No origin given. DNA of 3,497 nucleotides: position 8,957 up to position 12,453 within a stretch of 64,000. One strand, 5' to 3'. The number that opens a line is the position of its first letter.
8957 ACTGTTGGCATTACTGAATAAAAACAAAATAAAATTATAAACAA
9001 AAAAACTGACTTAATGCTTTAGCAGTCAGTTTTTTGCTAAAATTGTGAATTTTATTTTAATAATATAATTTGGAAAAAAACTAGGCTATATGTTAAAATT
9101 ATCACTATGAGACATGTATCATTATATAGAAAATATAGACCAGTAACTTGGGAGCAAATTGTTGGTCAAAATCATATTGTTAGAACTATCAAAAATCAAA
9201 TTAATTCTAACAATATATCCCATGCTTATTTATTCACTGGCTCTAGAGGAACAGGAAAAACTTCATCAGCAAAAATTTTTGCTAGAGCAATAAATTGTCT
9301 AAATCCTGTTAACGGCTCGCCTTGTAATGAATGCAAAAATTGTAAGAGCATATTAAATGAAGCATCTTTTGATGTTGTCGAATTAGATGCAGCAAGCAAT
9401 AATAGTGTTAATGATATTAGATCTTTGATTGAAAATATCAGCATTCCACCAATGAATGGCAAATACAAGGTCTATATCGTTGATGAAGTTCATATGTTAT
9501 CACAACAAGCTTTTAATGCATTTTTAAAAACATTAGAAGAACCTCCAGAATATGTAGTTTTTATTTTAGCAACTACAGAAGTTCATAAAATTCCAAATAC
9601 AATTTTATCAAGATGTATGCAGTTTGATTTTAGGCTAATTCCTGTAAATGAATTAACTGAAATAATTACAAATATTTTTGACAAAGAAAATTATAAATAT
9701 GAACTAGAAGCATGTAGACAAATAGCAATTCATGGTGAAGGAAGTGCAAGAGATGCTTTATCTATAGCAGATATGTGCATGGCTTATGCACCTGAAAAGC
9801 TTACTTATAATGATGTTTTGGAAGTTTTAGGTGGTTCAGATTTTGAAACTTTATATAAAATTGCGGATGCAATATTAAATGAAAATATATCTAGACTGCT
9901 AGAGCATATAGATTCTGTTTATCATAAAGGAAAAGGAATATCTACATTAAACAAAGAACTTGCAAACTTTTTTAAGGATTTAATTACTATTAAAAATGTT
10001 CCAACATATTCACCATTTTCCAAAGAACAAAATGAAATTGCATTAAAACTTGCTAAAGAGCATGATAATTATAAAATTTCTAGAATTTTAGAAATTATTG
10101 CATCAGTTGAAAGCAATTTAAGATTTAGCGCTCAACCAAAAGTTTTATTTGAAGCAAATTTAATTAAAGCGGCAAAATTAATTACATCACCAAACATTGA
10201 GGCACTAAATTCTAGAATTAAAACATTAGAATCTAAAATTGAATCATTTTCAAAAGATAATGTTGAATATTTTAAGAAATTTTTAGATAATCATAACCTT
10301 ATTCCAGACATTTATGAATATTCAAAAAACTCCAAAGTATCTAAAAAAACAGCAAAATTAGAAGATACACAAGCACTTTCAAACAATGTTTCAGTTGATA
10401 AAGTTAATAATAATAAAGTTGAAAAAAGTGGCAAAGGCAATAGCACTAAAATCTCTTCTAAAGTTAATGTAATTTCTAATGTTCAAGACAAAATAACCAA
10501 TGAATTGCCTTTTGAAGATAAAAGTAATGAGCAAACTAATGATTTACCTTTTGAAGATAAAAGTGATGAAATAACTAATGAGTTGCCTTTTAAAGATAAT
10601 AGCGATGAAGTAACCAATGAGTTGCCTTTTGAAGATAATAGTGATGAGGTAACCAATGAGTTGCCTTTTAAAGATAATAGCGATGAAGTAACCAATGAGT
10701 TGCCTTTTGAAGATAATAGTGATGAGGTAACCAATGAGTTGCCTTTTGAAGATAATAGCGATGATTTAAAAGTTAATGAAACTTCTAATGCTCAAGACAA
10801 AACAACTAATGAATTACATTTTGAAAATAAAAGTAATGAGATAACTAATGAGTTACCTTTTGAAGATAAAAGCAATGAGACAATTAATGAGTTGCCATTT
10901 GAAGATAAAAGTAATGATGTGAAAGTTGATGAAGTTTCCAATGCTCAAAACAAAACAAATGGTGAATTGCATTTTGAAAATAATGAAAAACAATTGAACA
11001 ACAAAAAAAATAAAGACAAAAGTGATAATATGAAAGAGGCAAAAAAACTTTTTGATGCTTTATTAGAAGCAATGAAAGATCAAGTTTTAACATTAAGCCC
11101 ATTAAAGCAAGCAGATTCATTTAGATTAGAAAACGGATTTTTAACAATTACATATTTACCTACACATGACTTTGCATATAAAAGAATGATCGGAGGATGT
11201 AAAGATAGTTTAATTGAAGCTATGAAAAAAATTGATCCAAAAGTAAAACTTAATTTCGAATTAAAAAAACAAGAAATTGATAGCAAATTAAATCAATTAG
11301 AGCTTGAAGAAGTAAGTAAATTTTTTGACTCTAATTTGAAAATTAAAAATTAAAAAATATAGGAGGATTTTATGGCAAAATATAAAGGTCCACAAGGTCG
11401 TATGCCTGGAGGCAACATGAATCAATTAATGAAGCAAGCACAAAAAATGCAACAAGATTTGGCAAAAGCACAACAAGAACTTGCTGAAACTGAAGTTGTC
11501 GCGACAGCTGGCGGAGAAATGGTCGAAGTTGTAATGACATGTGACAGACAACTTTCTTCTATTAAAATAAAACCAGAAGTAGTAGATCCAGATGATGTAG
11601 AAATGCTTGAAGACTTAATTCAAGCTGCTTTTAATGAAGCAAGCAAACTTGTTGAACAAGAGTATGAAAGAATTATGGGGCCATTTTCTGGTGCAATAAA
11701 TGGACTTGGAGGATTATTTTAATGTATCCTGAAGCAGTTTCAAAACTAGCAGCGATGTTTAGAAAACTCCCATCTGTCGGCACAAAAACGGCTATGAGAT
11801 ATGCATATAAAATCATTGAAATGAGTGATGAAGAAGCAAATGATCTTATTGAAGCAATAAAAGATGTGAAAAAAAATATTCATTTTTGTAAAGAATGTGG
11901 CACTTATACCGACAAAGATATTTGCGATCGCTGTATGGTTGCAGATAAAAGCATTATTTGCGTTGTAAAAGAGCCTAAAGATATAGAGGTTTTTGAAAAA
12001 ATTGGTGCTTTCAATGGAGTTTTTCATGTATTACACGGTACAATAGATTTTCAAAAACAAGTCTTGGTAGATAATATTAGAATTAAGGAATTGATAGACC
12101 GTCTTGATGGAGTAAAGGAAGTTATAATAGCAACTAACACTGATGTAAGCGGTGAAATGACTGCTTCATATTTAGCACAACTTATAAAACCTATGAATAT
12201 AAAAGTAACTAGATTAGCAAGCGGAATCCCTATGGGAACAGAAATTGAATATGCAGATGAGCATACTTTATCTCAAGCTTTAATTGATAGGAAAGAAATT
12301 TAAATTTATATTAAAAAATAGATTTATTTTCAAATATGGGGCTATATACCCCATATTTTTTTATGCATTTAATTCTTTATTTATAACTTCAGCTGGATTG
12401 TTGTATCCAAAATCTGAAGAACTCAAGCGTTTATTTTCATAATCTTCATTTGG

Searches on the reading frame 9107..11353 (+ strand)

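Call 7: search_protein_families(library=pfam, proteins=[window:9107-11353:+], max_evalue=0.001)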
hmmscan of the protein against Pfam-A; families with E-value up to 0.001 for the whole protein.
window:9107-11353:+ (748 aa): 6 families
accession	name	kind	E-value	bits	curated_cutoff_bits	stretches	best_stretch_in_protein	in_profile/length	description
PF13177.12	DNA_pol3_delta2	-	2.2e-46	158.2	27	1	20-176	1-158/161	DNA polymerase III, delta subunit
PF00004.35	AAA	-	7.3e-11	43.1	21.2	1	42-171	2-124/131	ATPase family associated with various cellular activities (AAA)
PF12169.13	DNA_pol3_gamma3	-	2.8e-10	40.6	24.4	1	233-362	2-134/143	DNA polymerase III subunits gamma and tau domain III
PF22608.2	DNAX_ATPase_lid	-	4.8e-08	33.1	27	1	186-227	5-46/49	DNA polymerase III clamp loader subunit, ATPase lid domain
PF13604.12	AAA_30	-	0.00038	20.7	27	0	41-153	21-122/191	AAA domain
PF13401.12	AAA_22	-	0.00081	20.2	27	0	42-155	9-121/130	AAA domain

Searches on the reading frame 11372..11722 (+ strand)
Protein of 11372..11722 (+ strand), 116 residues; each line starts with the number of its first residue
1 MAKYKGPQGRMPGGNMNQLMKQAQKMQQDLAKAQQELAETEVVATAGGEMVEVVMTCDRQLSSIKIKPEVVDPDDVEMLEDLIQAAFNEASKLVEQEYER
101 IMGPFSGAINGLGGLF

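Call 7: search_protein_families(library=pfam, proteins=[window:11372-11722:+], max_evalue=0.001)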
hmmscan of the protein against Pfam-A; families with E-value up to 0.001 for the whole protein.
window:11372-11722:+ (116 aa): 1 family
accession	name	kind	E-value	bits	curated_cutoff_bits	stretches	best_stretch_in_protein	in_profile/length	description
PF02575.21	YbaB_DNA_bd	-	3.3e-32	111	25.5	1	20-108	1-89/91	YbaB/EbfC DNA-binding family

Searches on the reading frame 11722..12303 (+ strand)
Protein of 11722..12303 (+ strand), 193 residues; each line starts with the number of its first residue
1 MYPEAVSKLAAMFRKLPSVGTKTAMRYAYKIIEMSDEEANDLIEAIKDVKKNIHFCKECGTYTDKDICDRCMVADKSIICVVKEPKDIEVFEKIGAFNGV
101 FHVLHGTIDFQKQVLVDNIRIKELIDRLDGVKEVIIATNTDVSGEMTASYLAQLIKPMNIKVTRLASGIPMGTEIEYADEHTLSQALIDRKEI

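Call 7: search_protein_families(library=pfam, proteins=[window:11722-12303:+], max_evalue=0.001)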
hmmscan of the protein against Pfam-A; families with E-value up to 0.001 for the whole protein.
window:11722-12303:+ (193 aa): 5 families
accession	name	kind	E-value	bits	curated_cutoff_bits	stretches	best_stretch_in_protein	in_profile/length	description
PF13662.12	Toprim_4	-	4.3e-19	69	25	1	78-166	2-85/85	Toprim domain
PF21175.2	RecR_C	-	1.7e-11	43.7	22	1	168-191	1-24/24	RecR, C-terminal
PF21176.3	RecR_HhH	-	9.4e-11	41.8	27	1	7-49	2-44/45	RecR, helix-hairpin-helix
PF01751.28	Toprim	-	3e-10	40.6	23.1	1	79-163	2-94/96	Toprim domain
PF02132.21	RecR_ZnF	-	3.4e-06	27.2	22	1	53-71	1-19/21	RecR, Cys4-zinc finger domain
